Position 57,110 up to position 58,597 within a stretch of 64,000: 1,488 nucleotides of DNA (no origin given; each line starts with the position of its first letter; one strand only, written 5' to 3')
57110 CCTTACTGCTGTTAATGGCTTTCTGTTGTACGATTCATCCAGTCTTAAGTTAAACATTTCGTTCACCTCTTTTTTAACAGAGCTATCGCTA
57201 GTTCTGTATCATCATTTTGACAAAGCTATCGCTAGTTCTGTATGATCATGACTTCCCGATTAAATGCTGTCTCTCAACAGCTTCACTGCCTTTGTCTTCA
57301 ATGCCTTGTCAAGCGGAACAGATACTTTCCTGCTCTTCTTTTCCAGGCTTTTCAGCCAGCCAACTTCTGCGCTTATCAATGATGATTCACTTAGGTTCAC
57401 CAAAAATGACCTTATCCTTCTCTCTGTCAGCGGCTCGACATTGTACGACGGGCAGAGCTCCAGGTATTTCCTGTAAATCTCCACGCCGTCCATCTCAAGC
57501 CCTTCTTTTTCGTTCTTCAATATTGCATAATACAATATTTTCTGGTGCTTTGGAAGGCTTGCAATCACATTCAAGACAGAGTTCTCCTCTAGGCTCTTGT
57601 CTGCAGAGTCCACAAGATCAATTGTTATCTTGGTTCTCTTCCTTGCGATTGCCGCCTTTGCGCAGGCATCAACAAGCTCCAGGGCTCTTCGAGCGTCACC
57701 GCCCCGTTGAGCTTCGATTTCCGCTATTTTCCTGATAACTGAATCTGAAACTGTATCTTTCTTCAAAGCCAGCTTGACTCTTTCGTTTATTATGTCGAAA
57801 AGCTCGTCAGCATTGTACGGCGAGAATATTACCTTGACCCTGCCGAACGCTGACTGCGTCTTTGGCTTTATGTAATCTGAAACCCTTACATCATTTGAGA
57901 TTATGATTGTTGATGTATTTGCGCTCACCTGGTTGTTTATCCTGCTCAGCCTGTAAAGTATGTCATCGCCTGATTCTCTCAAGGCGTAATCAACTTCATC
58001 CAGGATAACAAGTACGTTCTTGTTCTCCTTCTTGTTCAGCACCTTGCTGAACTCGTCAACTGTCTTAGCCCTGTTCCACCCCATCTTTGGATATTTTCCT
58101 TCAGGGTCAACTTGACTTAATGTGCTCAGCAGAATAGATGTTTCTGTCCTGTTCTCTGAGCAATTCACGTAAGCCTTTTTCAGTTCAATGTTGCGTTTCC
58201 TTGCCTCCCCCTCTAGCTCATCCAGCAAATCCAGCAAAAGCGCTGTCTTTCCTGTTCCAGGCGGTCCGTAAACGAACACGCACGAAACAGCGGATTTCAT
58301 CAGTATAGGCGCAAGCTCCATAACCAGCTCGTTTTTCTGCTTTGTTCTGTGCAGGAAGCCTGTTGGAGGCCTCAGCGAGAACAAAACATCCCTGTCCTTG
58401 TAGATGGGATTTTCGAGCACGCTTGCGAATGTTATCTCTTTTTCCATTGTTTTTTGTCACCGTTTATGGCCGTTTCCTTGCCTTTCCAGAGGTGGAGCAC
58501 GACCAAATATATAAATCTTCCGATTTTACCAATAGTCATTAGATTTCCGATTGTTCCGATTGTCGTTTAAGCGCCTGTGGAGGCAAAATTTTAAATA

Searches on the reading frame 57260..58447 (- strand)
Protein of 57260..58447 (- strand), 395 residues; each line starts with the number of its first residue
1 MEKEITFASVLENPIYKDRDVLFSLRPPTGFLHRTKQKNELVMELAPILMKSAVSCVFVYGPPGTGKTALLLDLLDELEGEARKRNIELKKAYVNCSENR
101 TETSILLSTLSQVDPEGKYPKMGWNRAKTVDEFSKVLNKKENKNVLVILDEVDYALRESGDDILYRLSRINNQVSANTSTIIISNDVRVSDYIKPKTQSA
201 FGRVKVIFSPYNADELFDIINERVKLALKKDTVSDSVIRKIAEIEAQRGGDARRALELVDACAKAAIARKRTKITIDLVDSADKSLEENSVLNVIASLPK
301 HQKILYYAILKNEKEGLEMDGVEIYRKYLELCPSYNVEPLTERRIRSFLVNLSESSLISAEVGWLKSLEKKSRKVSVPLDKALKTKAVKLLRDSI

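Call 4: search_protein_families(library=pfam, proteins=[window:57260-58447:-])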
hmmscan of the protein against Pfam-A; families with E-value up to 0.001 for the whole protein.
window:57260-58447:- (395 aa): 11 families
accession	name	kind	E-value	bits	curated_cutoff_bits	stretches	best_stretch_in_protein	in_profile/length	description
PF22703.2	Cdc6_lid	-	3.2e-15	56.2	27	1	218-283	2-67/68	Cdc6 AAA+ ATPase-type lid domain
PF09079.17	Cdc6_C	-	7.9e-14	51.8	25.1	1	294-381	2-90/96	CDC6, C terminal winged helix domain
PF13401.12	AAA_22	-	2.9e-12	47.5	27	1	55-178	6-116/130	AAA domain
PF13191.12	AAA_16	-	3.2e-11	44.4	32.6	1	31-173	2-161/167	AAA ATPase domain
PF01637.24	ATPase_2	-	5.3e-09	36.6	33.2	1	45-181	11-149/225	ATPase domain predominantly from Archaea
PF09848.15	SLFN-g3_helicase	-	4.4e-08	33.2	24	1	56-157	3-93/354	Schlafen group 3, DNA/RNA helicase domain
PF00004.35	AAA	-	2.1e-06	28.7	21.2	1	58-186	2-110/131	ATPase family associated with various cellular activities (AAA)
PF24883.2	NPHP3_N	-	3.4e-06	27.8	24.8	1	54-184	22-163/164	Nephrocystin 3, N-terminal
PF22606.2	Cdc6-ORC-like_ATPase_lid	-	3.6e-06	27.2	27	1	211-258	1-48/60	Cdc6/ORC-like, ATPase lid domain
PF00931.28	NB-ARC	-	5.2e-05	23.1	23.5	1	42-152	5-109/248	NB-ARC domain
PF13086.12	AAA_11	-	0.00088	19.6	27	0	56-122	19-84/257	AAA domain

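Call 7: find_homologous_proteins(query=window:57260-58447:-, max_evalue=1e-20)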
Query window:57260-58447:- (395 aa): 302 proteins with E <= 1e-20 among 8000 candidates; the best 120 are listed.
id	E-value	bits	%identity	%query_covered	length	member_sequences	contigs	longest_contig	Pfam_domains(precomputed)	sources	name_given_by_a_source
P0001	1.7e-247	838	99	100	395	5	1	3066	PF22703.3,PF24883.3,PF22606.3,PF00004.36,PF13401.13,PF09848.16,PF01637.25,PF09079.18,PF00931.29,PF13191.13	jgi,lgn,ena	-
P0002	1.8e-227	773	90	100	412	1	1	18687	PF22703.3,PF24883.3,PF00004.36,PF13401.13,PF09848.16,PF01637.25,PF09079.18,PF00931.29,PF13191.13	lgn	-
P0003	4.4e-210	715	81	100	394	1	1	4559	PF22703.3,PF24883.3,PF00004.36,PF13401.13,PF09848.16,PF01637.25,PF09079.18,PF00931.29,PF13191.13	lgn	-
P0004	1.8e-201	687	80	100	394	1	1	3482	PF22703.3,PF22606.3,PF13401.13,PF09848.16,PF01637.25,PF09079.18,PF00931.29,PF13191.13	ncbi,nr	ncbi:AAA family ATPase [Candidatus Woesearchaeota archaeon]|nr:AAA family ATPase [Candidatus Woesear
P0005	1.5e-199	681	79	100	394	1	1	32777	PF22703.3,PF07693.21,PF24883.3,PF22606.3,PF00004.36,PF13401.13,PF09848.16,PF01637.25,PF09079.18,PF00931.29,PF13191.13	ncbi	ncbi:MAG: AAA family ATPase [Candidatus Woesearchaeota archaeon]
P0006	1.5e-199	681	79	100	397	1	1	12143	PF22703.3,PF07693.21,PF24883.3,PF22606.3,PF00004.36,PF13401.13,PF09848.16,PF01637.25,PF09079.18,PF00931.29,PF13191.13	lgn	-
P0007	4.1e-198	676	78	100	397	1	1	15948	PF22703.3,PF24883.3,PF22606.3,PF00004.36,PF13401.13,PF09848.16,PF01637.25,PF09079.18,PF00931.29,PF13191.13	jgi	-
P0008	4.1e-198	676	78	100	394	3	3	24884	PF22703.3,PF24883.3,PF05729.19,PF22606.3,PF13401.13,PF09848.16,PF01637.25,PF09079.18,PF00931.29,PF13191.13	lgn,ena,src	-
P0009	2.9e-197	673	78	100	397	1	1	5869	PF22703.3,PF24883.3,PF22606.3,PF00004.36,PF13401.13,PF09848.16,PF01637.25,PF09079.18,PF00931.29,PF13191.13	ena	-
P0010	5.5e-197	672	78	99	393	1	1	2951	PF22703.3,PF24883.3,PF22606.3,PF13401.13,PF09848.16,PF01637.25,PF09079.18,PF00931.29,PF13191.13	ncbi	-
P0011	8.4e-197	672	78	99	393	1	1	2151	PF22703.3,PF24883.3,PF22606.3,PF13401.13,PF09848.16,PF01637.25,PF09079.18,PF00931.29,PF13191.13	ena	-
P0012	1.4e-196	671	78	99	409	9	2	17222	PF22703.3,PF24883.3,PF05729.19,PF22606.3,PF00004.36,PF13401.13,PF09848.16,PF01637.25,PF09079.18,PF00931.29,PF13191.13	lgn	-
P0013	5.8e-196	669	76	100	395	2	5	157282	PF22703.3,PF24883.3,PF05729.19,PF22606.3,PF00004.36,PF13401.13,PF09848.16,PF01637.25,PF09079.18,PF00931.29,PF13191.13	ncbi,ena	-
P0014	1.8e-193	661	77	99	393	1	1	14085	PF22703.3,PF05729.19,PF22606.3,PF13401.13,PF09848.16,PF01637.25,PF09079.18,PF00931.29,PF13191.13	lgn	-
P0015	2.8e-192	657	76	99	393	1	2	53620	PF22703.3,PF24883.3,PF05729.19,PF22606.3,PF00004.36,PF13401.13,PF09848.16,PF01637.25,PF09079.18,PF00931.29,PF13191.13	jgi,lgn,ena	-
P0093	1.2e-155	536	61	100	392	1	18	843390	PF22703.3,PF24883.3,PF05729.19,PF22606.3,PF00004.36,PF13401.13,PF01637.25,PF05621.18,PF09079.18,PF00931.29,PF13191.13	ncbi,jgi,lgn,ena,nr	ncbi:AAA family ATPase [Candidatus Woesearchaeota archaeon]|jgi:archaeal cell division control prote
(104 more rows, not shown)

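Call 9: find_related_loci(query=window:57260-58447:-, collection=genome_contigs, flank=6000)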
Query window:57260-58447:- (395 aa) in genome_contigs; peptide patterns used: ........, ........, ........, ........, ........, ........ (x = any residue, [..] = any of these).
242 stretches matched a pattern; 5 encode a relative of the query (tblastn E <= 1e-3); 5 distinct loci.
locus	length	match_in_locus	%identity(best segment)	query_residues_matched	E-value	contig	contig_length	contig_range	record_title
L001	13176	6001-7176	73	3-395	0e+0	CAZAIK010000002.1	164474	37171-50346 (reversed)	MAG TPA_asm: uncultured Methanosarcinales archaeon isolate SRP141376_co1_293 genome assembly, contig: NODE_169_length_16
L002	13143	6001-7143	33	1-378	9e-54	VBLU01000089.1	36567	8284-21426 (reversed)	MAG: Methanobacteriota archaeon isolate EA_5 14_1009_16_20cm_scaffold_1996, whole genome shotgun sequence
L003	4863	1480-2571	34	1-362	9e-54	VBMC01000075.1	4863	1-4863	MAG: Methanobacteriota archaeon isolate EA_13 14_0927_12_40cm_scaffold_22161, whole genome shotgun sequence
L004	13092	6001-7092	34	1-362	3e-53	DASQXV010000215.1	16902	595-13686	MAG TPA_asm: Thermoplasmata archaeon isolate SMAG_U11048 k141_906875, whole genome shotgun sequence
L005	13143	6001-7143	33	1-378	1e-53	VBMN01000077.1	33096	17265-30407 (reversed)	MAG: Methanobacteriota archaeon isolate EA_24 14_0929_12_30cm_scaffold_433, whole genome shotgun sequence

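Call 11: find_related_loci(query=A1, collection=metagenome_contigs, flank=6000)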
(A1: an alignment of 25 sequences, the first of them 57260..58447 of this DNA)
Query A1 (395 aa) in metagenome_contigs; peptide patterns used: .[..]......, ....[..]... (x = any residue, [..] = any of these).
115 stretches matched a pattern; 65 encode a relative of the query (tblastn E <= 1e-3); 65 distinct loci.
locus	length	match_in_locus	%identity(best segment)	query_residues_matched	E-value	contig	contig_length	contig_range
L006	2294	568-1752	99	1-395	0e+0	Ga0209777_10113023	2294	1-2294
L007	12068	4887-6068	78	1-395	0e+0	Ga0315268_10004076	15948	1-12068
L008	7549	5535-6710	77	3-395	0e+0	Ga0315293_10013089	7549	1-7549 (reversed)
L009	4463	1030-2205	76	3-395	0e+0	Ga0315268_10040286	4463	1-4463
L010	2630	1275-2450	76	3-395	0e+0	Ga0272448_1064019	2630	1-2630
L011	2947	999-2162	72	5-395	0e+0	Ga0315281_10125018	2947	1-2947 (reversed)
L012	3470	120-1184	76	40-395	0e+0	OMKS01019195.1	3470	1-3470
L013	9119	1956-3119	66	5-395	1e-179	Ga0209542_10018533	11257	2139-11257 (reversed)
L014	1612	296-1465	65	3-395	0e+0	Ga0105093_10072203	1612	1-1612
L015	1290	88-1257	66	3-395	0e+0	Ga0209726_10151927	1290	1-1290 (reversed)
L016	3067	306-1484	64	1-395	0e+0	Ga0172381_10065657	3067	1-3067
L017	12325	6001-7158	65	7-395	1e-172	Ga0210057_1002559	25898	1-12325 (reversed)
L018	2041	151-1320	64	3-395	0e+0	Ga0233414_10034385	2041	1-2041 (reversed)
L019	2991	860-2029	63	3-395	0e+0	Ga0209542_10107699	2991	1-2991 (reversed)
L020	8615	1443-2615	62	2-395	1e-170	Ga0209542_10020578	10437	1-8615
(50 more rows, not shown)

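Call 51: search_protein_families(library=ncbifam, proteins=[window:57260-58447:-], max_evalue=1)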
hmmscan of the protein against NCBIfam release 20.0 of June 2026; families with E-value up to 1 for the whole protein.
window:57260-58447:- (395 aa): 19 families
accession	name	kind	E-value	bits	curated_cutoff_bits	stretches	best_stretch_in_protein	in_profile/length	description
TIGR02928.1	TIGR02928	subfamily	4.6e-86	289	181.3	1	15-361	1-351/366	orc1/cdc6 family replication initiation protein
NF001625.0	PRK00411.1-3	equivalog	1.5e-79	267.6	501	1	12-362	17-368/415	ORC1-type DNA replication protein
NF001623.0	PRK00411.1-1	equivalog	1.1e-42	146.2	311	1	5-362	7-373/411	ORC1-type DNA replication protein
NF001624.0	PRK00411.1-2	subfamily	4.3e-39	134.4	354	1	13-328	11-319/374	ORC1-type DNA replication protein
NF001626.0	PRK00411.1-5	equivalog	3.1e-29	101.9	417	1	13-309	14-306/374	ORC1-type DNA replication protein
NF001679.0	PRK00440.1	equivalog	1.5e-07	30.8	303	2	35-88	20-74/322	replication factor C small subunit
NF047389.1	ATPase_Sll1717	subfamily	5.2e-05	22.5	75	2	57-89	32-56/454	P-loop ATPase, Sll1717 family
NF038214.1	IS21_help_AAA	equivalog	0.00029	20.6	200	1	125-185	134-191/232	IS21-like element helper ATPase IstB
TIGR01978.1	sufC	equivalog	0.001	18.6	212.8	1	145-207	164-224/243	Fe-S cluster assembly ATPase SufC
TIGR03420.1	DnaA_homol_Hda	equivalog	0.0025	17.4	194.8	1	37-84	21-69/226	DnaA regulatory inactivator Hda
NF009067.0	PRK12402.1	equivalog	0.011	14.7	317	1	39-87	21-69/340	replication factor C small subunit 2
TIGR02858.1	spore_III_AA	equivalog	0.013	14.8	281.3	1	36-102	94-159/272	stage III sporulation protein AA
NF000868.0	PRK00080.1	equivalog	0.032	13.1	282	1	48-77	45-74/330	Holliday junction branch migration DNA helicase RuvB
TIGR00635.1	ruvB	equivalog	0.033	13.2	299.05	1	38-78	15-54/305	Holliday junction branch migration DNA helicase RuvB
TIGR00174.1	miaA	equivalog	0.037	13.3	148.65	0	57-81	2-26/288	tRNA (adenosine(37)-N6)-dimethylallyltransferase MiaA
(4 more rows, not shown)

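Call 79: find_encoding_contigs(protein=P0093, flank=10000, max_places=4)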
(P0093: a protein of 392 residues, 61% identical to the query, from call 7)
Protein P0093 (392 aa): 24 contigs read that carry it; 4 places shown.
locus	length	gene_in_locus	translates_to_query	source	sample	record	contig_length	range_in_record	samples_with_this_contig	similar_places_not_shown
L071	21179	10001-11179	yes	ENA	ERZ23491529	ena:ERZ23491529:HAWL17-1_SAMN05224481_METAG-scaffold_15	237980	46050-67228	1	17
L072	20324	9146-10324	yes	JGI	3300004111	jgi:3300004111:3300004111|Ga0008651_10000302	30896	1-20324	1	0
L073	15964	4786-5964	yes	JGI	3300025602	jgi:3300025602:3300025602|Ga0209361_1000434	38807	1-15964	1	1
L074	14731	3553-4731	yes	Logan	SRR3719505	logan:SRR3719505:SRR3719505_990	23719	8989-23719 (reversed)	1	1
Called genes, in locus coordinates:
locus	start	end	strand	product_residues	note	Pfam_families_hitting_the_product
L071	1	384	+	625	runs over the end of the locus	PF01078:Mg_chelatase (weak), PF20030:bpMoxR (faint), PF13401:AAA_22 (faint), PF00004:AAA (faint), PF00158:Sigma54_activat, PF20436:LonB_AAA-LID (weak), PF05362:Lon_C, PF13541:ChlI (weak), +1 more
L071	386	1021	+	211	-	-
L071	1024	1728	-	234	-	PF01978:TrmB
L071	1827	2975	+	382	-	PF13433:Peripla_BP_5, PF13458:Peripla_BP_6, PF01094:ANF_receptor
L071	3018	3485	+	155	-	PF00293:NUDIX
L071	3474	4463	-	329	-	PF00814:TsaD, PF22521:HypF_C_2 (weak)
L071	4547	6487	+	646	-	PF13328:HD_4, PF01966:HD, PF04607:RelA_SpoT, PF02824:TGS, PF28438:RelA_RIS, PF13291:ACT_4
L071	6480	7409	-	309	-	PF01048:PNP_UDP_1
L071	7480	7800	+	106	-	-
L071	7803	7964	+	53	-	-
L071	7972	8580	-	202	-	-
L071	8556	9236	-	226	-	PF00702:Hydrolase, PF13419:HAD_2, PF13242:Hydrolase_like (faint)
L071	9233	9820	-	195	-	PF22665:WHD_DUF6293 (weak)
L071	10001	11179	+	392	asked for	PF05621:TniB (weak), PF13191:AAA_16 (weak), PF00931:NB-ARC (weak), PF01637:ATPase_2 (weak), PF24883:NPHP3_N (weak), PF13401:AAA_22, PF22703:Cdc6_lid, PF09079:WHD_Cdc6, +3 more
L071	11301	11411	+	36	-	-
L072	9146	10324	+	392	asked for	PF05621:TniB (weak), PF13191:AAA_16 (weak), PF00931:NB-ARC (weak), PF01637:ATPase_2 (weak), PF24883:NPHP3_N (weak), PF13401:AAA_22, PF22703:Cdc6_lid, PF09079:WHD_Cdc6, +3 more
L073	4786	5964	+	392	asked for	PF05621:TniB (weak), PF13191:AAA_16 (weak), PF00931:NB-ARC (weak), PF01637:ATPase_2 (weak), PF24883:NPHP3_N (weak), PF13401:AAA_22, PF22703:Cdc6_lid, PF09079:WHD_Cdc6, +3 more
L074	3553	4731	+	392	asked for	PF05621:TniB (weak), PF13191:AAA_16 (weak), PF00931:NB-ARC (weak), PF01637:ATPase_2 (weak), PF24883:NPHP3_N (weak), PF13401:AAA_22, PF22703:Cdc6_lid, PF09079:WHD_Cdc6, +3 more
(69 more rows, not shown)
